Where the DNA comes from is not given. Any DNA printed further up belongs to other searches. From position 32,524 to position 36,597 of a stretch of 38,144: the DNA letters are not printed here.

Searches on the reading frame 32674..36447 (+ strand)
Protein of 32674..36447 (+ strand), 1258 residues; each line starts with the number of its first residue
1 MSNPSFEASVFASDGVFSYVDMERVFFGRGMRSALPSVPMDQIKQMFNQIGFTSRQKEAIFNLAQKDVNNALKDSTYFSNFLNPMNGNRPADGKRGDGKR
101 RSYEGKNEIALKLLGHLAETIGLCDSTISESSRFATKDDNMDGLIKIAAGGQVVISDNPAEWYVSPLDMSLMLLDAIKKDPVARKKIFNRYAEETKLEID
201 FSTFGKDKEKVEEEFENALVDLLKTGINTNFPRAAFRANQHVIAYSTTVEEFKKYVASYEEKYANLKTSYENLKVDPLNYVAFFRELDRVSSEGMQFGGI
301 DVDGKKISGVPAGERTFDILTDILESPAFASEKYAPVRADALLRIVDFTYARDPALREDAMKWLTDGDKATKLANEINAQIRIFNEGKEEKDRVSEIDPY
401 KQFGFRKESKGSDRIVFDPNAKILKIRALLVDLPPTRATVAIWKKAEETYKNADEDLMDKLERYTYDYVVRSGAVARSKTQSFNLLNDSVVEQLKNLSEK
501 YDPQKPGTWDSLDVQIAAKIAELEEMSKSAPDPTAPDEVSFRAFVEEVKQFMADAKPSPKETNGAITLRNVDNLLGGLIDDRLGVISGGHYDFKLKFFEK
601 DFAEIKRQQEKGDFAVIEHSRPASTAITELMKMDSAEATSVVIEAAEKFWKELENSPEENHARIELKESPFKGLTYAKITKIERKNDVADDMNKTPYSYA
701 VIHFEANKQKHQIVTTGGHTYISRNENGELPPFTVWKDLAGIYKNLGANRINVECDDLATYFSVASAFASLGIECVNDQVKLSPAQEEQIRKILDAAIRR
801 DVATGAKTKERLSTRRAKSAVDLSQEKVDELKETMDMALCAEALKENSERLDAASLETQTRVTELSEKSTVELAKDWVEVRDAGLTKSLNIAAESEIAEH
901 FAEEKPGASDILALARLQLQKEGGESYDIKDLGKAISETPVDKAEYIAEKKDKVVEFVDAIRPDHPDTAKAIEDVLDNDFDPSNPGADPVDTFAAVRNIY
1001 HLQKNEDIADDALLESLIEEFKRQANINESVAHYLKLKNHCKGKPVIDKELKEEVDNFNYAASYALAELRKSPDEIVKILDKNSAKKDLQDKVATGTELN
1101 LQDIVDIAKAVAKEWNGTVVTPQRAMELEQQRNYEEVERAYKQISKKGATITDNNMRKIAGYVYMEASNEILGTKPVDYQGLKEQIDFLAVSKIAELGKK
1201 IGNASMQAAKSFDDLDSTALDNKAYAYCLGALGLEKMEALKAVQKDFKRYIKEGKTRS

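Call 10: search_protein_families(library=pfam, proteins=[window:32674-36447:+], max_evalue=0.01)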
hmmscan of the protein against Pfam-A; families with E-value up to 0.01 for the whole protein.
window:32674-36447:+ (1258 aa): 0 families

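Call 13: find_encoding_contigs(protein=window:32674-36447:+, flank=10000, max_places=6)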
Protein window:32674-36447:+ (1258 aa): no gene with exactly this product is on record in the collection.

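Call 15: find_homologous_proteins(query=window:32674-36447:+)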
Query window:32674-36447:+ (1258 aa): 6 proteins with E <= 0.001 among 8000 candidates.
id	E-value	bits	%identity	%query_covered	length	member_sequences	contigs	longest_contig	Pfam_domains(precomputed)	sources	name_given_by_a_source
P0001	0.0e+0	2778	100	100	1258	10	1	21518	-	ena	-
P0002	0.0e+0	2345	84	100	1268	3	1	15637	-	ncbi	-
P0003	0.0e+0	1979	71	100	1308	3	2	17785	-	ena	-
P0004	0.0e+0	1856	68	100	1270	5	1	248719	-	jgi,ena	-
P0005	0.0e+0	1757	65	100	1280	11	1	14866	-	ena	-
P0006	0.0e+0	1572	100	56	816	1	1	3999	PF13743.13,PF01323.27,PF13462.13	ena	-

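Call 16: find_encoding_contigs(protein=P0002, flank=10000, max_places=3)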
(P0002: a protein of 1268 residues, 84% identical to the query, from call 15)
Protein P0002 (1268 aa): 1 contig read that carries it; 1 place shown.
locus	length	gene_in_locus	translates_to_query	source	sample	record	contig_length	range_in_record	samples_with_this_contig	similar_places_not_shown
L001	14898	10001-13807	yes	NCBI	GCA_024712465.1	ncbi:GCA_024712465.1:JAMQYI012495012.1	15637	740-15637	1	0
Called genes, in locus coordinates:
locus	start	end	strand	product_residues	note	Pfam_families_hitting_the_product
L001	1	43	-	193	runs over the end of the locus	PF01195:Pept_tRNA_hydro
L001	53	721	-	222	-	PF01386:Ribosomal_L25p, PF14693:Ribosomal_TL5_C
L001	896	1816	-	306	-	PF13793:Pribosyltran_N, PF00156:Pribosyltran, PF14572:Pribosyl_synth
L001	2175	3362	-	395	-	PF13609:Porin_4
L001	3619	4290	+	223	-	PF00486:Trans_reg_C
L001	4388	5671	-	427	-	PF01019:G_glu_transpept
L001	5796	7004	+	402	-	PF01435:Peptidase_M48, PF13181:TPR_8 (faint), PF13429:TPR_15 (weak), PF14559:TPR_19 (weak), PF13428:TPR_14 (weak), PF13432:TPR_16, PF23914:TPR_CcmH_CycH, PF14559:TPR_19, +8 more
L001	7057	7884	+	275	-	PF18312:ScsC_N (weak), PF00085:Thioredoxin (faint), PF13098:Thioredoxin_2 (faint), PF13462:Thioredoxin_4, PF01323:DSBA, PF13743:Thioredoxin_5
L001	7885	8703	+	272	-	PF01790:LGT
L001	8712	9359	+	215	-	PF02578:Cu-oxidase_4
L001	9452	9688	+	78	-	PF00037:Fer4 (weak), PF13237:Fer4_10, PF12838:Fer4_7, PF13187:Fer4_9, PF25160:LdpA_Fe-S-bd (weak), PF12797:Fer4_2 (weak), PF12837:Fer4_6, PF00037:Fer4, +6 more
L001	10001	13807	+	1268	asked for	-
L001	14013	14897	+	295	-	?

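Call 17: find_encoding_contigs(protein=P0003, flank=10000, max_places=3)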
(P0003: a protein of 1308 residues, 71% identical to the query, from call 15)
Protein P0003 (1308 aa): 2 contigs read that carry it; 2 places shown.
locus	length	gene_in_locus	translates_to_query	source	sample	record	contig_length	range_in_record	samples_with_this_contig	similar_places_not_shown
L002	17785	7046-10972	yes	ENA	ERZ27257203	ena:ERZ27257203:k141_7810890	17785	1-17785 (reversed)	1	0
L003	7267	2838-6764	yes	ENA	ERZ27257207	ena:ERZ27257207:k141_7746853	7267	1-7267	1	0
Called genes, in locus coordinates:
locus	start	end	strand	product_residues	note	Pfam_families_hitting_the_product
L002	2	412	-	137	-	?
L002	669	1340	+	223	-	PF00486:Trans_reg_C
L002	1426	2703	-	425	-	PF01019:G_glu_transpept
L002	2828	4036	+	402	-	PF01435:Peptidase_M48, PF07719:TPR_2 (faint), PF13174:TPR_6 (faint), PF14559:TPR_19 (weak), PF13429:TPR_15 (weak), PF13432:TPR_16, PF23914:TPR_CcmH_CycH, PF14559:TPR_19 (weak), +5 more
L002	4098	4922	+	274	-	-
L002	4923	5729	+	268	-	PF01790:LGT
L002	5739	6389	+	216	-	PF02578:Cu-oxidase_4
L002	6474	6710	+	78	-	PF00037:Fer4 (weak), PF13237:Fer4_10, PF12838:Fer4_7, PF13187:Fer4_9, PF25160:LdpA_Fe-S-bd (weak), PF12797:Fer4_2 (weak), PF12837:Fer4_6, PF00037:Fer4, +6 more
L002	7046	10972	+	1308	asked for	-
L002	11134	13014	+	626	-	-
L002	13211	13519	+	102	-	PF09527:ATPase_gene1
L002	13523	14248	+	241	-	PF00119:ATP-synt_A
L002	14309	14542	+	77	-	PF00137:ATP-synt_C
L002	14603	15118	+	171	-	-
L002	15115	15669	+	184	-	PF00430:ATP-synt_B, PF05405:Mt_ATP-synt_B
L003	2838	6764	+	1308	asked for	-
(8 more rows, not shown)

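Call 18: find_encoding_contigs(protein=P0004, flank=10000, max_places=3)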
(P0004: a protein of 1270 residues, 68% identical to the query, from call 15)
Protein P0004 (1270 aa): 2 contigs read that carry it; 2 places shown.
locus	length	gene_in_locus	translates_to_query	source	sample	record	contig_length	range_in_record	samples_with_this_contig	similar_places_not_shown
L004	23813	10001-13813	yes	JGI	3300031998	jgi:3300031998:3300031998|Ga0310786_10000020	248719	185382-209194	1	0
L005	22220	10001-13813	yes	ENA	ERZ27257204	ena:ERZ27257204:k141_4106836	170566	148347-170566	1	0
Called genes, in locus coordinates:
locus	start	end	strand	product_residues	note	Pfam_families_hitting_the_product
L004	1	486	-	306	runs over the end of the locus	PF13793:Pribosyltran_N, PF00156:Pribosyltran, PF14572:Pribosyl_synth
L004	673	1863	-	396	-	PF13609:Porin_4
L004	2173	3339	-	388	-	PF13609:Porin_4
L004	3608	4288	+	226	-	PF00486:Trans_reg_C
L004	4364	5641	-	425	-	PF01019:G_glu_transpept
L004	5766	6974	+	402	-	PF01435:Peptidase_M48, PF13428:TPR_14 (faint), PF14559:TPR_19 (faint), PF07719:TPR_2 (faint), PF13371:TPR_9 (faint), PF13432:TPR_16, PF23914:TPR_CcmH_CycH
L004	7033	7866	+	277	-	PF00085:Thioredoxin (faint), PF13098:Thioredoxin_2 (weak), PF13462:Thioredoxin_4, PF01323:DSBA, PF13743:Thioredoxin_5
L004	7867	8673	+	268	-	PF01790:LGT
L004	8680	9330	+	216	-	PF02578:Cu-oxidase_4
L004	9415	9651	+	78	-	PF00037:Fer4 (weak), PF13237:Fer4_10, PF12838:Fer4_7, PF13187:Fer4_9, PF25160:LdpA_Fe-S-bd (weak), PF12797:Fer4_2 (weak), PF12837:Fer4_6, PF00037:Fer4, +6 more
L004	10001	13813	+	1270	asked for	-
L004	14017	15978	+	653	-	-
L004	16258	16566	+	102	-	PF09527:ATPase_gene1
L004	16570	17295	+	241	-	PF00119:ATP-synt_A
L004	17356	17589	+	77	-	PF00137:ATP-synt_C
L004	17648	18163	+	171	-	PF28006:HpsJ, PF02326:YMF19, PF05933:Fun_ATP-synt_8 (faint), PF00430:ATP-synt_B, PF05405:Mt_ATP-synt_B (weak)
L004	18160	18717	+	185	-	PF05405:Mt_ATP-synt_B (weak), PF00430:ATP-synt_B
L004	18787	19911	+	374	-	-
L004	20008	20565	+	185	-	PF00213:OSCP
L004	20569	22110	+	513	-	PF02874:ATP-synt_ab_N, PF00006:ATP-synt_ab, PF00306:ATP-synt_ab_C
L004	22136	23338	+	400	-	PF00231:ATP-synt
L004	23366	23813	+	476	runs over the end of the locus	PF02874:ATP-synt_ab_N, PF00006:ATP-synt_ab, PF22919:ATP-synt_VA_C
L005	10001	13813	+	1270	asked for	-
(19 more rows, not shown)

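Call 19: find_encoding_contigs(protein=P0005, flank=10000, max_places=3)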
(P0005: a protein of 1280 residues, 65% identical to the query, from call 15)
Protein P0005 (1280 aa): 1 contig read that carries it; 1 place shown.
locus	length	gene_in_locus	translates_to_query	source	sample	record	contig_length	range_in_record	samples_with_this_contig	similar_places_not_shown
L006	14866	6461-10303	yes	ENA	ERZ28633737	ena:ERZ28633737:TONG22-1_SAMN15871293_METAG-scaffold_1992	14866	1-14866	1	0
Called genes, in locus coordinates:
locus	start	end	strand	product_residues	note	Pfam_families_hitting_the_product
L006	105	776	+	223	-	PF00486:Trans_reg_C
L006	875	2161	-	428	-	PF01019:G_glu_transpept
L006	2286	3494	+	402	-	PF01435:Peptidase_M48, PF13431:TPR_17 (faint), PF00515:TPR_1 (faint), PF07719:TPR_2 (faint), PF13429:TPR_15 (weak), PF13432:TPR_16, PF23914:TPR_CcmH_CycH, PF14559:TPR_19 (weak), +3 more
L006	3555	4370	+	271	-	PF00085:Thioredoxin (faint), PF13462:Thioredoxin_4, PF13098:Thioredoxin_2 (faint), PF01323:DSBA, PF13743:Thioredoxin_5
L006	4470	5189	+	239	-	PF01790:LGT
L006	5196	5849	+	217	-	PF02578:Cu-oxidase_4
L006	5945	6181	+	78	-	PF00037:Fer4 (weak), PF13237:Fer4_10, PF12838:Fer4_7, PF13187:Fer4_9, PF25160:LdpA_Fe-S-bd (weak), PF12797:Fer4_2 (weak), PF12837:Fer4_6, PF00037:Fer4, +6 more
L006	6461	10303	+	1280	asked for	-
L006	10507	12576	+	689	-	-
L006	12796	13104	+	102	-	PF09527:ATPase_gene1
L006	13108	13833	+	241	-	PF00119:ATP-synt_A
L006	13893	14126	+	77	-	PF00137:ATP-synt_C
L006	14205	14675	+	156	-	PF02326:YMF19, PF05933:Fun_ATP-synt_8 (weak), PF28006:HpsJ, PF00430:ATP-synt_B, PF05405:Mt_ATP-synt_B (weak)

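Call 43: find_homologous_proteins(query=A3, max_evalue=0.01)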
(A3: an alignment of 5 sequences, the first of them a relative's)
Query A3 (5 sequences) (1258 aa, profile of the alignment): 6 proteins with E <= 0.01 among 8000 candidates.
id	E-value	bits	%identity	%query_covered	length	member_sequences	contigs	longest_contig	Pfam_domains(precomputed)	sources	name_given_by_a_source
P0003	0.0e+0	2582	71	100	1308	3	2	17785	-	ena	-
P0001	0.0e+0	2580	100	100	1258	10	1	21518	-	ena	-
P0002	0.0e+0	2578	84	100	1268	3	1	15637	-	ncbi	-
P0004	0.0e+0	2544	67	100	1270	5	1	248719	-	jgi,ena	-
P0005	0.0e+0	2520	65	100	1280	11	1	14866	-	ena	-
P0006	0.0e+0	1485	100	56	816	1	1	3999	PF13743.13,PF01323.27,PF13462.13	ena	-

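Call 54: search_protein_representatives(protein=window:32674-36270:+)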
Query: 1199 residues. Proteins with E-value up to 0.001 (for the whole library): 5; up to 1e-10: 5; up to 1e-30: 3. The best 5 are listed.
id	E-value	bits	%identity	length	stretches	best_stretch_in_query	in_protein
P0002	0.0e+00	2263.2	85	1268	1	1-1199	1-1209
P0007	1.2e-149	516.8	58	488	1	771-1198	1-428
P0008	6.8e-63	229.4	28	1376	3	309-929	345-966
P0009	6.2e-28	113.7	28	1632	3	249-612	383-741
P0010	7.9e-17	76.9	24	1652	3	281-602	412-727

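Call 55: find_encoding_contigs(protein=P0008, flank=6000, max_places=3)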
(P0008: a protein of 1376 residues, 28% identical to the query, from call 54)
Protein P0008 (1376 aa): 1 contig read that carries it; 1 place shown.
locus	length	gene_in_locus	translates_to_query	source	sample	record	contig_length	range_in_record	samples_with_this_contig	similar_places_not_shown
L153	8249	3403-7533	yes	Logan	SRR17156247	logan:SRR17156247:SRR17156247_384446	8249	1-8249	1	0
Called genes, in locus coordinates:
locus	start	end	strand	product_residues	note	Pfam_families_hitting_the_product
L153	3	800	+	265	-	?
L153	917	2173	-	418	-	PF03349:Toluene_X, PF13505:OMP_b-brl (faint)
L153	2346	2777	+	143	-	PF01638:HxlR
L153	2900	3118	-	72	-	PF01176:eIF-1a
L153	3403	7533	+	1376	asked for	-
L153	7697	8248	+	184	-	?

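Call 58: find_encoding_contigs(protein=P0009, flank=6000, max_places=3)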
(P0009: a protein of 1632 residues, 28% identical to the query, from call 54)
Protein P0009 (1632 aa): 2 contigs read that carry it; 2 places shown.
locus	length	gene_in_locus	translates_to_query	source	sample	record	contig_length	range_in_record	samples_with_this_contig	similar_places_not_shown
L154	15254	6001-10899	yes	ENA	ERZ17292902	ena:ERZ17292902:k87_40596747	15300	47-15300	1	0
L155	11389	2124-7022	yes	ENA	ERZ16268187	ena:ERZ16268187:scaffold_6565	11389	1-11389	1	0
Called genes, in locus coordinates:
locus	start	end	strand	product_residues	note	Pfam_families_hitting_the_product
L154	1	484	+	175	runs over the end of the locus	?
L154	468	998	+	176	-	PF00226:DnaJ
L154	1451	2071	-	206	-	-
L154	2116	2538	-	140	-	-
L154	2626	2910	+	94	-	-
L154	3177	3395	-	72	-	PF01176:eIF-1a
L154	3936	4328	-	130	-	PF01638:HxlR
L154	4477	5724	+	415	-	PF03349:Toluene_X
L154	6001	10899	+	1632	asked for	-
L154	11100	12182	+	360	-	-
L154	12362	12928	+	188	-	-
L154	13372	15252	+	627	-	?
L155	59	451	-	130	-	PF01638:HxlR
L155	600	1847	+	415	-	PF03349:Toluene_X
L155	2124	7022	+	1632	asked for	-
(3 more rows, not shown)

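Call 59: find_encoding_contigs(protein=P0010, flank=6000, max_places=3)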
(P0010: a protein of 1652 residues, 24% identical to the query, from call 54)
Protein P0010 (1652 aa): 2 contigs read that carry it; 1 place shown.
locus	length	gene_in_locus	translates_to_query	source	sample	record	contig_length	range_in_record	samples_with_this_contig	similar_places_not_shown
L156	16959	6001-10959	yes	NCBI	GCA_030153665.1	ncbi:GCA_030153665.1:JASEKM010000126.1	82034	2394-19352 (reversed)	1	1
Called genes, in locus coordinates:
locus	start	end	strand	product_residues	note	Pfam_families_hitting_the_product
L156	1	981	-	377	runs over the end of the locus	PF03739:LptF_LptG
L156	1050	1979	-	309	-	PF02899:Phage_int_SAM_1, PF13495:Phage_int_SAM_4, PF00589:Phage_integrase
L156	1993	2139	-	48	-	-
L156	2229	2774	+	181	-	PF13238:AAA_18, PF01202:SKI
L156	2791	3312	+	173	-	PF00226:DnaJ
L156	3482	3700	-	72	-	PF01176:eIF-1a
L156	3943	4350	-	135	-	PF01638:HxlR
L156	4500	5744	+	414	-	PF03349:Toluene_X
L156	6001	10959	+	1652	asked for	-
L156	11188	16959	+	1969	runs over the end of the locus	-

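Call 68: search_protein_families(library=pfam, proteins=[L153:3403-7530:+, L154:6001-10896:+, L154:11100-12179:+, L154:12362-12925:+, L154:13372-15252:+, L156:6001-10956:+, L004:14017-15975:+], max_evalue=0.1)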
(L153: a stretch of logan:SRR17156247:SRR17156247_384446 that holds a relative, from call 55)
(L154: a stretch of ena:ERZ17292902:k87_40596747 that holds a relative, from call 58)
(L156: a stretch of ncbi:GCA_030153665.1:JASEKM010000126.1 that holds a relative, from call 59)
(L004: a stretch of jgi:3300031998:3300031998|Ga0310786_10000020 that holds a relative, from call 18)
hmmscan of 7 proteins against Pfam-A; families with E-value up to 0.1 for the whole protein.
L153:3403-7530:+ (1376 aa): 1 family
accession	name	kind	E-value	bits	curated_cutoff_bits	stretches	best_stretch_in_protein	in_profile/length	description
PF22736.1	NNH5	-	0.03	14.7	27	0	557-614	72-129/134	NACHT N-terminal Helical domain 5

L154:6001-10896:+ (1632 aa): 1 family
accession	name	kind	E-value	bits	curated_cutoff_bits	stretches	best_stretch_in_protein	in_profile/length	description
PF09144.16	YpM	-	0.069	13.8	25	0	676-724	28-76/117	Yersinia pseudo-tuberculosis mitogen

L154:11100-12179:+ (360 aa): 0 families

L154:12362-12925:+ (188 aa): 0 families

L154:13372-15252:+ (627 aa): 1 family
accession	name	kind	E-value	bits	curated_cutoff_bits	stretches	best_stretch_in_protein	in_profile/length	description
PF11609.13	DUF3248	-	0.039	14.3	27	0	402-437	12-47/63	Protein of unknown function (DUF3248)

L156:6001-10956:+ (1652 aa): 0 families

L004:14017-15975:+ (653 aa): 2 families
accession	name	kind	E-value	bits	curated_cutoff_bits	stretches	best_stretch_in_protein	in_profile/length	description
PF00709.27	Adenylsucc_synt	-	0.032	13.4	27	0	97-141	270-310/416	Adenylosuccinate synthetase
PF20291.3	MC5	-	0.094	12.9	25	0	493-535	63-105/167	ABC-three component (ABC-3C) system Middle Component 5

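Call 69: search_solved_structures(query=A3, max_evalue=1)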
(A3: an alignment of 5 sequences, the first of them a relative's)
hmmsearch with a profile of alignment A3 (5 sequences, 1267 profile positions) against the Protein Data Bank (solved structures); distinct sequences matched with E-value up to 1: 4.
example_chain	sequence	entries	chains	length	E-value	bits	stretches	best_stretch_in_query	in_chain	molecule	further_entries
6s8t_A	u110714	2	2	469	0.034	14.9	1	243-293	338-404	Erythrocyte membrane protein 1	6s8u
1nnx_A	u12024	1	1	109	0.049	14.4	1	1121-1155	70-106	Protein ygiW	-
3r2p_A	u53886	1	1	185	0.42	11.3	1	468-585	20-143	Apolipoprotein A-I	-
3k2s_A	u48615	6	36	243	0.68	10.6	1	468-585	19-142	Apolipoprotein A-I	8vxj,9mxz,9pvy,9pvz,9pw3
